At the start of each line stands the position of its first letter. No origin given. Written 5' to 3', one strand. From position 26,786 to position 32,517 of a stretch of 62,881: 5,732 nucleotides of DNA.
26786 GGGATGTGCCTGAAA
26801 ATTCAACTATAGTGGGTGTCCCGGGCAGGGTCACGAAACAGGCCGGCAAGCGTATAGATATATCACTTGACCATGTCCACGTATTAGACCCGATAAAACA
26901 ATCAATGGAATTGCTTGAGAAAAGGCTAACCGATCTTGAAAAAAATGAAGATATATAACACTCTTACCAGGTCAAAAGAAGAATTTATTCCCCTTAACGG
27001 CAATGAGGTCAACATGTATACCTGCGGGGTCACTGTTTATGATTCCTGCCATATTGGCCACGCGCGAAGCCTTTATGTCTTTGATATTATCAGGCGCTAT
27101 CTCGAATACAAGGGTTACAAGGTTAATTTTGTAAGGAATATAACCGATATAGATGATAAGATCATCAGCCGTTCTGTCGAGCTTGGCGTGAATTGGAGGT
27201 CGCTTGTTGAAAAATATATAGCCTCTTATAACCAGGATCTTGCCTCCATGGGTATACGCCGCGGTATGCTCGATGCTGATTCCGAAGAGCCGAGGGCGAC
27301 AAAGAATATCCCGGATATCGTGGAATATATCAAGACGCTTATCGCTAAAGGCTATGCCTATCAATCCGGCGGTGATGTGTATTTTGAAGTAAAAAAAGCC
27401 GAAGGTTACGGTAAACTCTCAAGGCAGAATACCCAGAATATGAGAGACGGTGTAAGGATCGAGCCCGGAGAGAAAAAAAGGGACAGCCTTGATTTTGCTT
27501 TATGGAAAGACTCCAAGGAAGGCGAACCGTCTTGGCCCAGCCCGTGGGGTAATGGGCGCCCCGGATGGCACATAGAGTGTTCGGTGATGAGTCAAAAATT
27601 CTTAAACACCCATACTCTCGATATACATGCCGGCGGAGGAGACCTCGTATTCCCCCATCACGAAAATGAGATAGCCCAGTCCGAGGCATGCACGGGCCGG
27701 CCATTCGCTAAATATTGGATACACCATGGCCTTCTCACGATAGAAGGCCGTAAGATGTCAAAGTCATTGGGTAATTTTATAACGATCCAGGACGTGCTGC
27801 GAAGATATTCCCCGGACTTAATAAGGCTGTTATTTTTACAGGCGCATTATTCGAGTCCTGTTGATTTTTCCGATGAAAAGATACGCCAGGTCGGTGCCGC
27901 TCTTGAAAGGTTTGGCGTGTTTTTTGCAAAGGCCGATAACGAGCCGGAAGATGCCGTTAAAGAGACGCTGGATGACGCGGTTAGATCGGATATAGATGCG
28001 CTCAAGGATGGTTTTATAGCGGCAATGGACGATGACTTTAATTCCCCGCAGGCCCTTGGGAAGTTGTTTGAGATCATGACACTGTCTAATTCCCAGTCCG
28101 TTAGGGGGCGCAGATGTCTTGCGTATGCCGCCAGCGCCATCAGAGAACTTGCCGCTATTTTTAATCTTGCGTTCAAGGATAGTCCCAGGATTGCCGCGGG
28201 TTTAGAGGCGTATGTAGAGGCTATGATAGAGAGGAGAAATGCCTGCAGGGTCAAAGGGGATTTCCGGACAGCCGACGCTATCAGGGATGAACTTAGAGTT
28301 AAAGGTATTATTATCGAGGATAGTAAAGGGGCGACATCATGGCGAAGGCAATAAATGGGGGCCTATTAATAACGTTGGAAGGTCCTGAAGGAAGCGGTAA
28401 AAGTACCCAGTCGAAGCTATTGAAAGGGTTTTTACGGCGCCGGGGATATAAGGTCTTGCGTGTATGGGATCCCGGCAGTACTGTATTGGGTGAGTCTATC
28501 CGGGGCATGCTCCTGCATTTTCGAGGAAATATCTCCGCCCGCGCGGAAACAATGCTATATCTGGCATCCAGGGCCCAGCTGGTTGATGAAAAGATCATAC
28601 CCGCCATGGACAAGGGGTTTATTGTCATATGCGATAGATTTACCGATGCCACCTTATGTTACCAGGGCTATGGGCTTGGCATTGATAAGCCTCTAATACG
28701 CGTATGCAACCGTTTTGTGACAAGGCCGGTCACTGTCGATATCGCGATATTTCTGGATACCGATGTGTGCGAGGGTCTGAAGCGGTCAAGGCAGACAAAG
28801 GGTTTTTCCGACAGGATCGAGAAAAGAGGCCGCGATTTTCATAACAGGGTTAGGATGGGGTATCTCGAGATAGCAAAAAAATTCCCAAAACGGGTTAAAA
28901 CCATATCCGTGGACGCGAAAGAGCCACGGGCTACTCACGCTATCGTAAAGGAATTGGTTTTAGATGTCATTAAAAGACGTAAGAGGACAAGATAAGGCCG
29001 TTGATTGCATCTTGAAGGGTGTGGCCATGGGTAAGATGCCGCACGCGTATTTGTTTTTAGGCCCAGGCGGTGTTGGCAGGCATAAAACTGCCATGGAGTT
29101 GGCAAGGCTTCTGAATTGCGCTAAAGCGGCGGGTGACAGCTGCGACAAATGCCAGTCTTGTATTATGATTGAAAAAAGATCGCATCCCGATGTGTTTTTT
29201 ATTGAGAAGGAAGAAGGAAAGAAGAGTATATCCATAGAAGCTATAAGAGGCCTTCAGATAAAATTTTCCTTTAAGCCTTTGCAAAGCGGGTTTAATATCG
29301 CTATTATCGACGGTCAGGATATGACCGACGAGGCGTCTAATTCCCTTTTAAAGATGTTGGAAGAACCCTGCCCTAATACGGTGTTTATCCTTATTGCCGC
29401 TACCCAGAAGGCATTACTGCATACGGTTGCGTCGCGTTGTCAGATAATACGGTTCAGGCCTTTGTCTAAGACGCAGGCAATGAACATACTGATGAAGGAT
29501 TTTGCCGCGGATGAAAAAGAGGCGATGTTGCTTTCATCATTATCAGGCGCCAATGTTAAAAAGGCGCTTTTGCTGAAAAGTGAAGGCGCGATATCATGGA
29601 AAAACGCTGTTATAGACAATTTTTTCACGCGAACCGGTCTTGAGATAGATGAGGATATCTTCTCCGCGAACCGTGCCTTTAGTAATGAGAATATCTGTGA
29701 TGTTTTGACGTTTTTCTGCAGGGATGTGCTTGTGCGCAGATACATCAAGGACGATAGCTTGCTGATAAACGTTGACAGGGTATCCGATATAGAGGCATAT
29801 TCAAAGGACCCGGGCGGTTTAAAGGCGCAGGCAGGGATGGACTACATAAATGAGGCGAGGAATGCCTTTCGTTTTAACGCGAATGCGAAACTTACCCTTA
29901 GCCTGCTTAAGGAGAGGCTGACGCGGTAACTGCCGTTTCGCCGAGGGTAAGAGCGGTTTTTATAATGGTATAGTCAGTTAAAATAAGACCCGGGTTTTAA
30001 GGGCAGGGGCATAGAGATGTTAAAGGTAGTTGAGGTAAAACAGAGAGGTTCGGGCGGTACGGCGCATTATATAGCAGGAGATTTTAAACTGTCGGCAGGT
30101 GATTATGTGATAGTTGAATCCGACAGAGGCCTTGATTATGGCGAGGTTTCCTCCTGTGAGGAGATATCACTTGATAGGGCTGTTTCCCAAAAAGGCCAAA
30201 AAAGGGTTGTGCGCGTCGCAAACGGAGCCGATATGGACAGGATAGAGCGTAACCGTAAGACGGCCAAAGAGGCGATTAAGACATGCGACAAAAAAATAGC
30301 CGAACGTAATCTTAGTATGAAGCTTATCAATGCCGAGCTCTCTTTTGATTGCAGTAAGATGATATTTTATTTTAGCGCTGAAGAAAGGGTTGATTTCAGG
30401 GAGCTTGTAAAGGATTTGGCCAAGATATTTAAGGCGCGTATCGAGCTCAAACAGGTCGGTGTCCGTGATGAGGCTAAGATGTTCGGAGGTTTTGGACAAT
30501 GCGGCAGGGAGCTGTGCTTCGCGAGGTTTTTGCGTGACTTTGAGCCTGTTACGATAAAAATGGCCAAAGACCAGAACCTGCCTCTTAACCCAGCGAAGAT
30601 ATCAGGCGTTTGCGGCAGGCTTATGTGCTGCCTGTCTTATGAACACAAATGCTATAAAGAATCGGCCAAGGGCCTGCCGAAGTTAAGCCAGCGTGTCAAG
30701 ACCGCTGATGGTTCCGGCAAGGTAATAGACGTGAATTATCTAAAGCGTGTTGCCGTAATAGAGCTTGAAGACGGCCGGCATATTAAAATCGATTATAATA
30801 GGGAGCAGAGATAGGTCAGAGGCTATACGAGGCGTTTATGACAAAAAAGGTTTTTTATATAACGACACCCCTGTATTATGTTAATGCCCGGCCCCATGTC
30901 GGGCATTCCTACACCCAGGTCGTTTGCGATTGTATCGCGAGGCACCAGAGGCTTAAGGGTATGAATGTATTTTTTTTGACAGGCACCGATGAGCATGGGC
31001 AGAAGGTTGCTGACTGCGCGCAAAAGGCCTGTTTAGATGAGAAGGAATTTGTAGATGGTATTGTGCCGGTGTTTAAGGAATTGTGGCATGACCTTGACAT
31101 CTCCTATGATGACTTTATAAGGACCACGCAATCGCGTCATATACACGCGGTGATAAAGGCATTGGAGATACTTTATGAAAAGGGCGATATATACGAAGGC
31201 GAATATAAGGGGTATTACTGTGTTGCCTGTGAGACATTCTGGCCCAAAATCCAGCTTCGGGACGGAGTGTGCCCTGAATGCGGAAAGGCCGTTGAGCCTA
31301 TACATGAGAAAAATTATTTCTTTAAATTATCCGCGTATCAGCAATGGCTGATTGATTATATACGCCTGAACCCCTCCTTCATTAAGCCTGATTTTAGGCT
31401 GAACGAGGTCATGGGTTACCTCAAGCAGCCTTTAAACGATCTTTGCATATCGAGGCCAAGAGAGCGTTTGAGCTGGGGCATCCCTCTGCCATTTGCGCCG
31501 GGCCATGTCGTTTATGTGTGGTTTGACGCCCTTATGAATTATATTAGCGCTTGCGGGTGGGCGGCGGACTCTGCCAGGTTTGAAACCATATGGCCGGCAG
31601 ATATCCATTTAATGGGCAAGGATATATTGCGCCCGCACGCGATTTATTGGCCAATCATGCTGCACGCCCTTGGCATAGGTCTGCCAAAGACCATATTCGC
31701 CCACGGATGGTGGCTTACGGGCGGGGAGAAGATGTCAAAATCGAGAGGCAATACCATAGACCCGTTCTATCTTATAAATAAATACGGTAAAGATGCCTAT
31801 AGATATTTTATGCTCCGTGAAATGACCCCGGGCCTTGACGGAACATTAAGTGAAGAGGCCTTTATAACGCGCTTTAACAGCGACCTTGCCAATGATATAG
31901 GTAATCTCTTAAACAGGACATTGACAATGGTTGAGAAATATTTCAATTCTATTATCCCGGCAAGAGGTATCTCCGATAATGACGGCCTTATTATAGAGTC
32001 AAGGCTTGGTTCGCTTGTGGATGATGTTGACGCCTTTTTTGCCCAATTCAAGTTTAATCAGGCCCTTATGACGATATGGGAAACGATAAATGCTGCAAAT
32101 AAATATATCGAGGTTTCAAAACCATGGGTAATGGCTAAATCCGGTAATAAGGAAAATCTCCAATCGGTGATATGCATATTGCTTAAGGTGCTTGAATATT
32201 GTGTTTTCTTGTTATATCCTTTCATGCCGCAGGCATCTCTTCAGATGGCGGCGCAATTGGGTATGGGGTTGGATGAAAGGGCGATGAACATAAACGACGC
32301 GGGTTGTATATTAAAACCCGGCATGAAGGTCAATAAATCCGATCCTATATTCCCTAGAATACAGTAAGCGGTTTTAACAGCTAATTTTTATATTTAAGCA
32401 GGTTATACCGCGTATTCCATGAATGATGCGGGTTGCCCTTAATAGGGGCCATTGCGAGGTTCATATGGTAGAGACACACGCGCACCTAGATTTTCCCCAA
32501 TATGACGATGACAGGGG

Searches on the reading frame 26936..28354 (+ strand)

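Call 53: search_protein_families(library=pfam, proteins=[window:26936-28354:+], max_evalue=0.00001)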
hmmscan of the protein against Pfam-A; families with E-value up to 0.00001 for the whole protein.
window:26936-28354:+ (472 aa): 6 families
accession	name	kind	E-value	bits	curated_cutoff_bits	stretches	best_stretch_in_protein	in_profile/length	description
PF01406.26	tRNA-synt_1e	-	1.3e-129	432.3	27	1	18-319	3-299/301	tRNA synthetases class I (C) catalytic domain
PF09334.17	tRNA-synt_1g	-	4.3e-14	52.5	20.1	1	254-316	308-371/391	tRNA synthetases class I (M)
PF00133.28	tRNA-synt_1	-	8.2e-13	48.3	22.7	1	219-310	320-412/414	tRNA synthetases class I (I, L, M and V)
PF09190.17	DALR_2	-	2.9e-10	41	22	1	360-413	2-56/57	DALR domain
PF01921.24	tRNA-synt_1f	-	1.4e-09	37.8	27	0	268-326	276-335/360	tRNA synthetases class I (K)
PF23493.1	CysS_C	-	1.3e-07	32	23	1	422-470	3-51/51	Cysteinyl-tRNA ligase anticodon binding domain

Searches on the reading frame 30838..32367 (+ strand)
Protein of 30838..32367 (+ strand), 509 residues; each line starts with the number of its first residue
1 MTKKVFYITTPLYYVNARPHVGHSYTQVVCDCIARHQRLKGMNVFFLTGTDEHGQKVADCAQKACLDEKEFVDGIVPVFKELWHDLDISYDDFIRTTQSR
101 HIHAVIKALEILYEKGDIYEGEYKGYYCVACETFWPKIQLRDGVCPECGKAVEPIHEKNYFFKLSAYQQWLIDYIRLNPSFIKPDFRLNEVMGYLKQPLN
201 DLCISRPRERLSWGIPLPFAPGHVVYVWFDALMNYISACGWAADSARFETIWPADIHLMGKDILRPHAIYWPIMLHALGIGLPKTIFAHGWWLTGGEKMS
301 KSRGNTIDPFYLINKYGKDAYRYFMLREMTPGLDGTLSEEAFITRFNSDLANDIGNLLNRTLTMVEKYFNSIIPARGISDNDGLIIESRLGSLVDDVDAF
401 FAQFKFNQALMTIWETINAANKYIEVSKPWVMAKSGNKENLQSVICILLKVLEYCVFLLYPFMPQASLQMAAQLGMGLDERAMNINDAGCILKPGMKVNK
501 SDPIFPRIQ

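Call 53: search_protein_families(library=pfam, proteins=[window:30838-32367:+], max_evalue=0.00001)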
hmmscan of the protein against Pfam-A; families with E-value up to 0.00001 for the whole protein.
window:30838-32367:+ (509 aa): 5 families
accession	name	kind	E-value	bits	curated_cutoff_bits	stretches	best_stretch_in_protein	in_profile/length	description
PF09334.17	tRNA-synt_1g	-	2.7e-100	336.3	20.1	2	139-362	163-391/391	tRNA synthetases class I (M)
PF00133.28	tRNA-synt_1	-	4.1e-32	111.9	22.7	2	3-219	22-245/414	tRNA synthetases class I (I, L, M and V)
PF01406.26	tRNA-synt_1e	-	3.2e-12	46.9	27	1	15-126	19-130/301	tRNA synthetases class I (C) catalytic domain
PF08264.19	Anticodon_1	-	9.2e-11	42.3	25.1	1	386-467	4-83/148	Anticodon-binding domain of tRNA ligase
PF19303.5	Anticodon_3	-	5e-07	30.1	23.5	1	390-508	18-135/152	Anticodon binding domain of methionyl tRNA ligase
